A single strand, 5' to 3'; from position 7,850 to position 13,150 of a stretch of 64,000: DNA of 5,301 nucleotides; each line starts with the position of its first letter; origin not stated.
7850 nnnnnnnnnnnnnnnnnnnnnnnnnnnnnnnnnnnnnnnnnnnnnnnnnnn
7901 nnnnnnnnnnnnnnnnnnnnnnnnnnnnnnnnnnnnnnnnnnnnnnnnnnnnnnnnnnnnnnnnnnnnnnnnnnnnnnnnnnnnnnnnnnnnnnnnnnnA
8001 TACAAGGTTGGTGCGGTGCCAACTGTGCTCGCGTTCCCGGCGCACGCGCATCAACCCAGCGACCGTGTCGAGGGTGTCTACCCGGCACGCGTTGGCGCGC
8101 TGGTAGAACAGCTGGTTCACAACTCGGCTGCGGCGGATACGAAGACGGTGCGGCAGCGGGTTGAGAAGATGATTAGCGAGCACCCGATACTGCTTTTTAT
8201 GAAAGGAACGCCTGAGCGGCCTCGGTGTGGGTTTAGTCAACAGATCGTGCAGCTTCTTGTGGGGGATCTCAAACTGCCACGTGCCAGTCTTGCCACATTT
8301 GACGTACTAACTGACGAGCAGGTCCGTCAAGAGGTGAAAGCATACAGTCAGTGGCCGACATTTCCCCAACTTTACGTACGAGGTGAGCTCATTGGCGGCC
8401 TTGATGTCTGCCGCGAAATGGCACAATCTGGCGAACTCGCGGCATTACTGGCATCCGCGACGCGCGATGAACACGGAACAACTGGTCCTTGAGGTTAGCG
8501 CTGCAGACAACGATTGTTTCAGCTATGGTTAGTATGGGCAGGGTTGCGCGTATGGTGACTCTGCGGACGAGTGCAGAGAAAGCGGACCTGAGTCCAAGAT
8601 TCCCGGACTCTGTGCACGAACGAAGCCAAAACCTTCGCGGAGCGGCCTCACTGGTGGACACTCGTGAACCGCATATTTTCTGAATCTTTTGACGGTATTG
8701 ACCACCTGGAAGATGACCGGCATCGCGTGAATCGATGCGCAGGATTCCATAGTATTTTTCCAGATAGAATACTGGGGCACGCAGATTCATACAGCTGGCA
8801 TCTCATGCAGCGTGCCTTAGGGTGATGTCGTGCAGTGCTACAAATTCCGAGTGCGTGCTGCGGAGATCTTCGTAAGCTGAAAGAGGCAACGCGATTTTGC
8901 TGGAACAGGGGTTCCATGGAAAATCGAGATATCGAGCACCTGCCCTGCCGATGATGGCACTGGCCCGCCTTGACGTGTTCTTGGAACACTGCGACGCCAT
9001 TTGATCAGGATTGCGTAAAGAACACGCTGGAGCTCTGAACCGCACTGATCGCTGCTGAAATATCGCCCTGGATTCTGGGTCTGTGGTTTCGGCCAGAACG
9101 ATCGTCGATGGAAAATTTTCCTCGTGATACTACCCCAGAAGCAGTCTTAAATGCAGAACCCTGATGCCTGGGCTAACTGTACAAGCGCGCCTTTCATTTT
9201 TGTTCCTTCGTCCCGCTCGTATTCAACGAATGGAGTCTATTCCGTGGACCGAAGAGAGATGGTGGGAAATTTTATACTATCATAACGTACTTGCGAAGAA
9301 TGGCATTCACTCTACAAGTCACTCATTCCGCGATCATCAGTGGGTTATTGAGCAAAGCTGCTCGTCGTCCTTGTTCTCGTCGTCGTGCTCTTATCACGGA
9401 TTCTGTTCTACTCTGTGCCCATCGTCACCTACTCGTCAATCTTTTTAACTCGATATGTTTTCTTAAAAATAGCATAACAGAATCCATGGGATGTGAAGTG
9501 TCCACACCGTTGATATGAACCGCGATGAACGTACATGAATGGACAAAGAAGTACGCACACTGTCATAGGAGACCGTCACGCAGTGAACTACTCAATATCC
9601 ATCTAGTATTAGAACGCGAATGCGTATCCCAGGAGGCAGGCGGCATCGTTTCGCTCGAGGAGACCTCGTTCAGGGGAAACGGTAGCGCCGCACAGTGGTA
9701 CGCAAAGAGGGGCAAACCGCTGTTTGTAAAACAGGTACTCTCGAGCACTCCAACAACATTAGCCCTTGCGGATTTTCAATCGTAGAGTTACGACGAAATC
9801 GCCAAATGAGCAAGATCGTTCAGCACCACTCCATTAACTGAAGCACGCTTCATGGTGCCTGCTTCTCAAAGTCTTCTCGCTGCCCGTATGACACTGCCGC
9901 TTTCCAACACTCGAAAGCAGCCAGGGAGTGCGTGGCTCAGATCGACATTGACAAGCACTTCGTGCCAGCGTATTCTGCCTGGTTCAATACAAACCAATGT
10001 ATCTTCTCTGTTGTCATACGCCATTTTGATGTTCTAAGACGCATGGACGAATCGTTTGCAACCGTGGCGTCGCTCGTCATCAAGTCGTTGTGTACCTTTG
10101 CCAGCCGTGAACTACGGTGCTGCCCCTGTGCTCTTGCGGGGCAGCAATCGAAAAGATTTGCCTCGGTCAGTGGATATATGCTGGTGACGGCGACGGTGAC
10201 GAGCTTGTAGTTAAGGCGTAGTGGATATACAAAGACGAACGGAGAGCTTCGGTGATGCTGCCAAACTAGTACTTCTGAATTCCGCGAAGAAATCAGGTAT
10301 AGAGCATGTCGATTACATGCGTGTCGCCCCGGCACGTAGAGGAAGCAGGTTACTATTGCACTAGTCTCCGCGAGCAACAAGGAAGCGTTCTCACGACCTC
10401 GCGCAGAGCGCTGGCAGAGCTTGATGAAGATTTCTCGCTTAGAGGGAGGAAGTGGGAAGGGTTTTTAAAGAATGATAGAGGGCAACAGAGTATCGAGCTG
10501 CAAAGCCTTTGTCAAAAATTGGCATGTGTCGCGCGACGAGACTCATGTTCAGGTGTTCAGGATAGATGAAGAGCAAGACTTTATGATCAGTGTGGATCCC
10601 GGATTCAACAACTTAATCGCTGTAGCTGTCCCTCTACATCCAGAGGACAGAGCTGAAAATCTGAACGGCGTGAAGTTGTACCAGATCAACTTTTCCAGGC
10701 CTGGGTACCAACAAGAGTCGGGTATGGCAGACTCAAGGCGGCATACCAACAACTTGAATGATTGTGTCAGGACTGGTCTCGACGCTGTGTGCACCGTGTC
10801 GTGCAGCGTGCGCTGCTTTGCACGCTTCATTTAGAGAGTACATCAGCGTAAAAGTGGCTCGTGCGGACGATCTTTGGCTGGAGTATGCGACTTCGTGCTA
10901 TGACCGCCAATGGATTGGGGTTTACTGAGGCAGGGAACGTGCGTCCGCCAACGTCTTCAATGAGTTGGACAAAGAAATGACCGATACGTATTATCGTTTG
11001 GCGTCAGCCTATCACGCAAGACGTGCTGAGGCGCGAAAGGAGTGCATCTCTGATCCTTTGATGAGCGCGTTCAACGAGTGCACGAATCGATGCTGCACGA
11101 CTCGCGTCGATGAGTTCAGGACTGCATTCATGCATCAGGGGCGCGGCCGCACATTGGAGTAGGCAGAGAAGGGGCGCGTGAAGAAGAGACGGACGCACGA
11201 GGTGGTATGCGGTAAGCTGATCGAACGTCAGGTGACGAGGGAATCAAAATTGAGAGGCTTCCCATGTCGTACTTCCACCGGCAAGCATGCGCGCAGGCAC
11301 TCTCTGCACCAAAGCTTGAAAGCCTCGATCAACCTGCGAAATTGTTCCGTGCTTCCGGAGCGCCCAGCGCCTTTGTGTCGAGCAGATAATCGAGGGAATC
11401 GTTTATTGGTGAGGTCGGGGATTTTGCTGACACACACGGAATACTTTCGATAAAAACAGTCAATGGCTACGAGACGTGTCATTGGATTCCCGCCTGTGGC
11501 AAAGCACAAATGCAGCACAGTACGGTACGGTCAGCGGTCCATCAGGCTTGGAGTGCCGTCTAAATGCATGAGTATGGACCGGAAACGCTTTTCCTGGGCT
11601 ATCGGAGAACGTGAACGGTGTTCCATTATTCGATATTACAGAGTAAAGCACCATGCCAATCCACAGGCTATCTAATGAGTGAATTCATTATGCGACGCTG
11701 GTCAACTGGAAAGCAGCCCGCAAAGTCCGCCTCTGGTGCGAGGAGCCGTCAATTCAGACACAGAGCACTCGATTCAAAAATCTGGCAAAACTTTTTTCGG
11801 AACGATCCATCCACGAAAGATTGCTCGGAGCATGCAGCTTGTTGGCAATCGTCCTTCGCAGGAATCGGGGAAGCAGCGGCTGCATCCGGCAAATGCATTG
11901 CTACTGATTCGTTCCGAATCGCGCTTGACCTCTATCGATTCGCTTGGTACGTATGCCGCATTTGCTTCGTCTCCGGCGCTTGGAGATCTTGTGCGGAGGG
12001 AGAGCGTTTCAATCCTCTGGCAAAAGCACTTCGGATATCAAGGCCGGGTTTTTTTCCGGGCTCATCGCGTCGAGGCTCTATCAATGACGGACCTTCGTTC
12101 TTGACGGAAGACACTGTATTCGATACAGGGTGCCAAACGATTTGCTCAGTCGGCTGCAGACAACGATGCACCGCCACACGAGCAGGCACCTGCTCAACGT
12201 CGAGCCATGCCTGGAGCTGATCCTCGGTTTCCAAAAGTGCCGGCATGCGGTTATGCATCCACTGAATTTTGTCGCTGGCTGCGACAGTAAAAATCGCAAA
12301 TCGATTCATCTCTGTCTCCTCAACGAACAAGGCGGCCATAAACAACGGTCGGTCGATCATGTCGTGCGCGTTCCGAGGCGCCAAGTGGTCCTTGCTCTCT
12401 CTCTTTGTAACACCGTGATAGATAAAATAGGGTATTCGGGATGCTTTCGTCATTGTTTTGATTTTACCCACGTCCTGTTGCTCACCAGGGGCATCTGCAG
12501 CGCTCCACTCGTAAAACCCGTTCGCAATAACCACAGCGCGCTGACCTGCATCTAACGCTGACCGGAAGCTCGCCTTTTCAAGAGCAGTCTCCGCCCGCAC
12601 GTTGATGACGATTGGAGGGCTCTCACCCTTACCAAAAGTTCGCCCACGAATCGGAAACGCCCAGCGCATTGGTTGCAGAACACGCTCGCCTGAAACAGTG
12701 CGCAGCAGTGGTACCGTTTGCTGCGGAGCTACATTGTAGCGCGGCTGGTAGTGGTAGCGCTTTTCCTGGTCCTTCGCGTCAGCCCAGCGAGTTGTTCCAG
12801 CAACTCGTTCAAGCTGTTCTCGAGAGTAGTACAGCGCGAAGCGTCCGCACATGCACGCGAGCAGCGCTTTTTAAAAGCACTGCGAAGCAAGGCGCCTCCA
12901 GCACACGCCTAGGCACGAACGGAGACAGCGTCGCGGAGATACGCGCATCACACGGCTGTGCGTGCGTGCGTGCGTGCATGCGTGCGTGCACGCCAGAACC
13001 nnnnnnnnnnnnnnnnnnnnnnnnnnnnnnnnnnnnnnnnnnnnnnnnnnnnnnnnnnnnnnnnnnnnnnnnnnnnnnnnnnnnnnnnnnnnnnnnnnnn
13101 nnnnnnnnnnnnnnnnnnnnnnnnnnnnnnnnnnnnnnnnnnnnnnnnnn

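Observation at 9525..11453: Copy D (plus strand) is the only copy with an intact RuvC-I Asp (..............), but its RuvC-III is degenerate and the gene is in five or more frames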

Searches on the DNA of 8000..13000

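Call 33: search_rna_families(source=window, start=8000, end=13000, threshold=evalue, max_evalue=1)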
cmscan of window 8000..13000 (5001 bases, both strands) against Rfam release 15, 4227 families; matches with E-value up to 1: 0.
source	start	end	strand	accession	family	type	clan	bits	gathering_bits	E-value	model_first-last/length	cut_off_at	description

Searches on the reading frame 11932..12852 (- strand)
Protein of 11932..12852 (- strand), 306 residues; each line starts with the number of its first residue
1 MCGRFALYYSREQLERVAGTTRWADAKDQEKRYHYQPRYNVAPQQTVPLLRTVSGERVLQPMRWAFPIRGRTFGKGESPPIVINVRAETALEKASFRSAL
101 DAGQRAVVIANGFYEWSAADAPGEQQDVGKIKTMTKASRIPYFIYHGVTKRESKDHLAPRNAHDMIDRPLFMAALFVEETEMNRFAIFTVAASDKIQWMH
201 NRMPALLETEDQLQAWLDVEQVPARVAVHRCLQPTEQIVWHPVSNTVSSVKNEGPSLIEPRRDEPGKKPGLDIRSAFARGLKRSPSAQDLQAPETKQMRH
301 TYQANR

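Call 11: search_protein_families(library=pfam, max_evalue=1, proteins=[window:11932-12852:-])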
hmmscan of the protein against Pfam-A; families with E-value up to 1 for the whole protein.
window:11932-12852:- (306 aa): 1 family
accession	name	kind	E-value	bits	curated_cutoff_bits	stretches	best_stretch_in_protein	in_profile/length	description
PF02586.19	SRAP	-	3.3e-44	151.4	27.1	1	1-250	1-214/214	SOS response associated peptidase (SRAP)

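Call 23: find_encoding_contigs(protein=window:11932-12852:-, flank=10000, max_places=4)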
Protein window:11932-12852:- (306 aa): no gene with exactly this product is on record in the collection.

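Call 38: find_related_loci(query=window:11932-12852:-, collection=metagenome_contigs, flank=8000)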
Query window:11932-12852:- (306 aa) in metagenome_contigs; peptide patterns used: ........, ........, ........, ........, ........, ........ (x = any residue, [..] = any of these).
167 stretches matched a pattern; 106 encode a relative of the query (tblastn E <= 1e-3); the best 80 are kept; 79 distinct loci.
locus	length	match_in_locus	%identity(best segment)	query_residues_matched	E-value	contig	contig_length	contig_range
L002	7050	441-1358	99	1-306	0e+0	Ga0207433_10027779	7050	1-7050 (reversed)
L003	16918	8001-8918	99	1-306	0e+0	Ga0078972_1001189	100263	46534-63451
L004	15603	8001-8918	99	1-306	0e+0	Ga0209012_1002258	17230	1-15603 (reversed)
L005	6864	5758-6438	31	1-263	1e-25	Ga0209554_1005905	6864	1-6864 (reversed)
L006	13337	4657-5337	31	1-263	1e-25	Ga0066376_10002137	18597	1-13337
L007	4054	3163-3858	31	1-259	5e-25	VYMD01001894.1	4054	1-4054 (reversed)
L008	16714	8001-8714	33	1-265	5e-24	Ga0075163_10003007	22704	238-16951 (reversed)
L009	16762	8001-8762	32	1-265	1e-23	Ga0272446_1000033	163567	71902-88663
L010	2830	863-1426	32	1-222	3e-21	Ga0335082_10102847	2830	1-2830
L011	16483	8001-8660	30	1-260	2e-20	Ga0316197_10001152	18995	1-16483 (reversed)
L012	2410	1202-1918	29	11-260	3e-19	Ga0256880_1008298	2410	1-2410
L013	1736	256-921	28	1-263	1e-18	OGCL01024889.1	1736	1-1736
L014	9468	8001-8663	28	1-260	2e-18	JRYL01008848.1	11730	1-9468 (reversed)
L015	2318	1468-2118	26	1-260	5e-18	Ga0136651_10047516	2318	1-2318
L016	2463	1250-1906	25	1-260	6e-18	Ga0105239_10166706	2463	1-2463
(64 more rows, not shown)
